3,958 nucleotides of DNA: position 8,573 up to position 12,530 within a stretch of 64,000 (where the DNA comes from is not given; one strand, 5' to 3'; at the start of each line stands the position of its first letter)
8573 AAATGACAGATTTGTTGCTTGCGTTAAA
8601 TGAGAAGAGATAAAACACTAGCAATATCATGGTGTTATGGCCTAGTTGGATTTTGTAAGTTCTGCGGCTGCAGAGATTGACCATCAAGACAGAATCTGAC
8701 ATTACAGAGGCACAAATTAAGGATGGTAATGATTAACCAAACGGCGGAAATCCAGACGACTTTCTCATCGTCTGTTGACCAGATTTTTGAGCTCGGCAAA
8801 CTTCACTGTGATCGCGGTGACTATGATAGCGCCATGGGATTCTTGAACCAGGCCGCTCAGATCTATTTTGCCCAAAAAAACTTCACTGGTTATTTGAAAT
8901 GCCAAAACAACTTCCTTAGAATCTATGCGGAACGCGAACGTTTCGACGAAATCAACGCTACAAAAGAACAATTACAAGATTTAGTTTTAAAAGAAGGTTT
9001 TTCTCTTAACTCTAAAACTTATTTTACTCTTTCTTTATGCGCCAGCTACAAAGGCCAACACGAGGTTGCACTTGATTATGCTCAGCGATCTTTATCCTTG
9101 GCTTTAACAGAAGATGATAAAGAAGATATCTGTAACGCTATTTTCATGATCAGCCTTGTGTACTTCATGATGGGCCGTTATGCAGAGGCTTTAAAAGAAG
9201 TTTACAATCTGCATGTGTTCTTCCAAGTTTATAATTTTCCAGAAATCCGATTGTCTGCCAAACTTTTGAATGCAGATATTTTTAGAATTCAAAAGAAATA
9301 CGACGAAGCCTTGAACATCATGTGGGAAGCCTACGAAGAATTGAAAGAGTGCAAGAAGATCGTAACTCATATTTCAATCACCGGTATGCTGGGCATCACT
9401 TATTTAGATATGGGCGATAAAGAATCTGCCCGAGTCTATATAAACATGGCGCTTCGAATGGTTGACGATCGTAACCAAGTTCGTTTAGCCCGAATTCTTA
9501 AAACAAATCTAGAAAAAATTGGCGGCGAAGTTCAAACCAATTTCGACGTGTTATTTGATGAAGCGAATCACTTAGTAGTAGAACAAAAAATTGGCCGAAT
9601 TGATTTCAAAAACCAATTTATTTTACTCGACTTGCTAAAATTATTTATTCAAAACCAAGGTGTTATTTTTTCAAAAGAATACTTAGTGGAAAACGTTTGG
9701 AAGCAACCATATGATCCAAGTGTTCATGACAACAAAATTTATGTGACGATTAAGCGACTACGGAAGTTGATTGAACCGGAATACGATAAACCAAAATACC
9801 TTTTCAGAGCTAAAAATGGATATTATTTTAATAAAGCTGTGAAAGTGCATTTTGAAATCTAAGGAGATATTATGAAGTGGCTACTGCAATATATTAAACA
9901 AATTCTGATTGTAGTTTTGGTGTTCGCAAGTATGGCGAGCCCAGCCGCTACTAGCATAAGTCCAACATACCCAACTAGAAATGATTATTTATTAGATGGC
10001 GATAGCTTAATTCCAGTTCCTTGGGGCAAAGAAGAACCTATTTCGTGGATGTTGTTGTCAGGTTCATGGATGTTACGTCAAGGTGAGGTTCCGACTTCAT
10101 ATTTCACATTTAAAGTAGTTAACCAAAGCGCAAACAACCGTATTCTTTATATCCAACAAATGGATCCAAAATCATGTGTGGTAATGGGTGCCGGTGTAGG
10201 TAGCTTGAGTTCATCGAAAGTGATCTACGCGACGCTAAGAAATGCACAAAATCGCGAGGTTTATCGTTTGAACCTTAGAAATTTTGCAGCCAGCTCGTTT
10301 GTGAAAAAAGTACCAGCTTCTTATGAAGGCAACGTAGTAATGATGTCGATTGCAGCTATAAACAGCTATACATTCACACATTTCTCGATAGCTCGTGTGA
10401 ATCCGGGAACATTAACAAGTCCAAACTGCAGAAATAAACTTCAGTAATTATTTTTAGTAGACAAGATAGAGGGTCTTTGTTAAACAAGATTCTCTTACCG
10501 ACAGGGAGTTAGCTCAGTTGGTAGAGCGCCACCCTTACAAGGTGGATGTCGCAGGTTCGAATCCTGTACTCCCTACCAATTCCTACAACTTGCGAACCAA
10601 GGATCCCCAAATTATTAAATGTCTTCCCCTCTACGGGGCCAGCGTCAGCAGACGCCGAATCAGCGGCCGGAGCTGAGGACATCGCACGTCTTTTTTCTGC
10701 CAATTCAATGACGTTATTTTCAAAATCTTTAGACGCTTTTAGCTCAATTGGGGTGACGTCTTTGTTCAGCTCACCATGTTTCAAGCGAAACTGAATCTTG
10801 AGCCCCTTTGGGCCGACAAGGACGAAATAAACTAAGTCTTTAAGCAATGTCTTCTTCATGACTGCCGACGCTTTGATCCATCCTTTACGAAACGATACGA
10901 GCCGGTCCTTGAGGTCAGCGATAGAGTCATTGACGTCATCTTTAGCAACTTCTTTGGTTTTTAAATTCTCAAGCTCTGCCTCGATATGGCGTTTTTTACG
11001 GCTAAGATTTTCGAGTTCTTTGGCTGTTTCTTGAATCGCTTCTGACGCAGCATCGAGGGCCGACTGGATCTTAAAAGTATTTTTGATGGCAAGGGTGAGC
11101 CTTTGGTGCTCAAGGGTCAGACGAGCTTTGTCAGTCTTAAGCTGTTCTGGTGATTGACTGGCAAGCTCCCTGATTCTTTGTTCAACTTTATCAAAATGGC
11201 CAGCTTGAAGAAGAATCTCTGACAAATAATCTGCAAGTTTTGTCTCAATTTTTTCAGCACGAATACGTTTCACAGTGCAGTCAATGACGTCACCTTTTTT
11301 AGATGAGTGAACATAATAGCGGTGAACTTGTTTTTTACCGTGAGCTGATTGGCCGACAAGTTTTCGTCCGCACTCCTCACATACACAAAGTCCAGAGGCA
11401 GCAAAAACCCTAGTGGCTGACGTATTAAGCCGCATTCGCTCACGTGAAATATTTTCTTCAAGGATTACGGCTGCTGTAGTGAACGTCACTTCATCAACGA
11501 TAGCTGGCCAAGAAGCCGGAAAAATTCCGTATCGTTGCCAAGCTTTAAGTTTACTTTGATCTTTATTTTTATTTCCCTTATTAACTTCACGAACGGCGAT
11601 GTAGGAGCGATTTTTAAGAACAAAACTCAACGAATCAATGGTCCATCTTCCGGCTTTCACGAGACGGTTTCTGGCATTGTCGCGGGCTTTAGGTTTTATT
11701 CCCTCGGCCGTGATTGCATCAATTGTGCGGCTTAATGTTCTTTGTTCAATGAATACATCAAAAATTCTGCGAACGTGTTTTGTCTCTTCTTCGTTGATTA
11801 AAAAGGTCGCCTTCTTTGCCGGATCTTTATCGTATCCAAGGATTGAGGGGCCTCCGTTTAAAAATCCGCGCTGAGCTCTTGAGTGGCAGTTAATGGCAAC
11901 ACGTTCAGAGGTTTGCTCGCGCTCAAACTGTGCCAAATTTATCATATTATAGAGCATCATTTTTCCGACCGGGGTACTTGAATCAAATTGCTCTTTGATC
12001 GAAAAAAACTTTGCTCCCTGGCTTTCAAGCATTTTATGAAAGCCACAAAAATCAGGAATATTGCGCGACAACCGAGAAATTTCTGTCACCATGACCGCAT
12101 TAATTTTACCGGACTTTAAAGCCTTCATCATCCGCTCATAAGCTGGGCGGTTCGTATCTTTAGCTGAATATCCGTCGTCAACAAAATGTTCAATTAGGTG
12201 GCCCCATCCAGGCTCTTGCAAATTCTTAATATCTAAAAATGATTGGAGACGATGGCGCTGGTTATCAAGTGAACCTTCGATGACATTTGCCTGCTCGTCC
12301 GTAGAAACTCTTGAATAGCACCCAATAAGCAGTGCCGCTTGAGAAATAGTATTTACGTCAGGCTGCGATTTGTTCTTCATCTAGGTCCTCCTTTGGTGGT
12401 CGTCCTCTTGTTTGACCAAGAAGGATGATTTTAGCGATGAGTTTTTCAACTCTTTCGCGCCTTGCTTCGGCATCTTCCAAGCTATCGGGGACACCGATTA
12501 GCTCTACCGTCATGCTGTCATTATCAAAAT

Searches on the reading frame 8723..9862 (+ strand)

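Call 59: search_protein_families(library=pfam, proteins=[window:8723-9862:+], max_evalue=0.001)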
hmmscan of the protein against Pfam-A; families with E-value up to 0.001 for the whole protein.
window:8723-9862:+ (379 aa): 10 families
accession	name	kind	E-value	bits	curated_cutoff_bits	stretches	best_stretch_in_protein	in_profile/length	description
PF13424.12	TPR_12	-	6.6e-17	61.9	30.1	1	100-158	6-66/77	Tetratricopeptide repeat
PF07719.23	TPR_2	-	2.4e-14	52.6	27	0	98-127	2-31/34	Tetratricopeptide repeat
PF00486.34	Trans_reg_C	-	1.6e-11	44.5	26.2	1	303-360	12-67/77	Transcriptional regulatory protein, C terminal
PF13374.12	TPR_10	-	5.5e-08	33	27.5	0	24-48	8-32/42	Tetratricopeptide repeat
PF00515.34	TPR_1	-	5.1e-07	29.7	27.8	0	223-245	7-29/34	Tetratricopeptide repeat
PF13181.12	TPR_8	-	2e-06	28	25.7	0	222-245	6-29/34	Tetratricopeptide repeat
PF14559.12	TPR_19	-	1e-05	26.2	25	0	190-254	4-62/68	Tetratricopeptide repeat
PF13428.12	TPR_14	-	1.2e-05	26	23.5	0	23-47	6-30/44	Tetratricopeptide repeat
PF12895.13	ANAPC3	-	1.3e-05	25.8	27.2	0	16-46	21-50/82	Anaphase-promoting complex, cyclosome, subunit 3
PF13174.12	TPR_6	-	7.4e-05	23.6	26.3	0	139-158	2-21/33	Tetratricopeptide repeat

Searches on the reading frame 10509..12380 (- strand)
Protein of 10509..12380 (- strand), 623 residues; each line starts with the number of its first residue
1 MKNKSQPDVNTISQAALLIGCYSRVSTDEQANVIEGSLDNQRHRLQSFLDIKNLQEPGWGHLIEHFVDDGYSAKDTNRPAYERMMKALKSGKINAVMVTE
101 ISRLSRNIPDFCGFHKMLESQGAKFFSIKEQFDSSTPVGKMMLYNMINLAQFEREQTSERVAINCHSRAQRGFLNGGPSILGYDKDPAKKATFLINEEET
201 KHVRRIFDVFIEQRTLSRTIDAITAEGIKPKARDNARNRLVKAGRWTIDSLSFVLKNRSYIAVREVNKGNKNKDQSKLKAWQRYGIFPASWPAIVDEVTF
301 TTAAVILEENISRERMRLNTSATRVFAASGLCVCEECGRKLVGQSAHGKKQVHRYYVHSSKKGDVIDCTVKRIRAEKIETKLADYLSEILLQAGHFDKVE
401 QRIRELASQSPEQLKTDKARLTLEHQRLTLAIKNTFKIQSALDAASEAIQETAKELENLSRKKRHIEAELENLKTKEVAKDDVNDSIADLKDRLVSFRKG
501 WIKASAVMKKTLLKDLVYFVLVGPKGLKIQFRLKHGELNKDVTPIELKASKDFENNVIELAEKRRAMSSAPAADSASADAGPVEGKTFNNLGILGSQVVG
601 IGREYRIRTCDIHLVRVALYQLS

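Call 8: search_protein_families(library=pfam, proteins=[window:10509-12380:-], max_evalue=0.001)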
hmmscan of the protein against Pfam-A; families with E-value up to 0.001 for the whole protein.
window:10509-12380:- (623 aa): 3 families
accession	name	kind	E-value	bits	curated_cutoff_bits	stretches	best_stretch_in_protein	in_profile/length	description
PF00239.26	Resolvase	-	2.2e-31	109.4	23.3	1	21-172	3-143/145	Resolvase, N terminal domain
PF07508.19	Recombinase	-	5.3e-11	43.1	21.1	1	197-310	1-102/102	Recombinase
PF13408.12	Zn_ribbon_recom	-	3.9e-09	37.2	25.3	1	329-385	3-56/58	Recombinase zinc beta ribbon domain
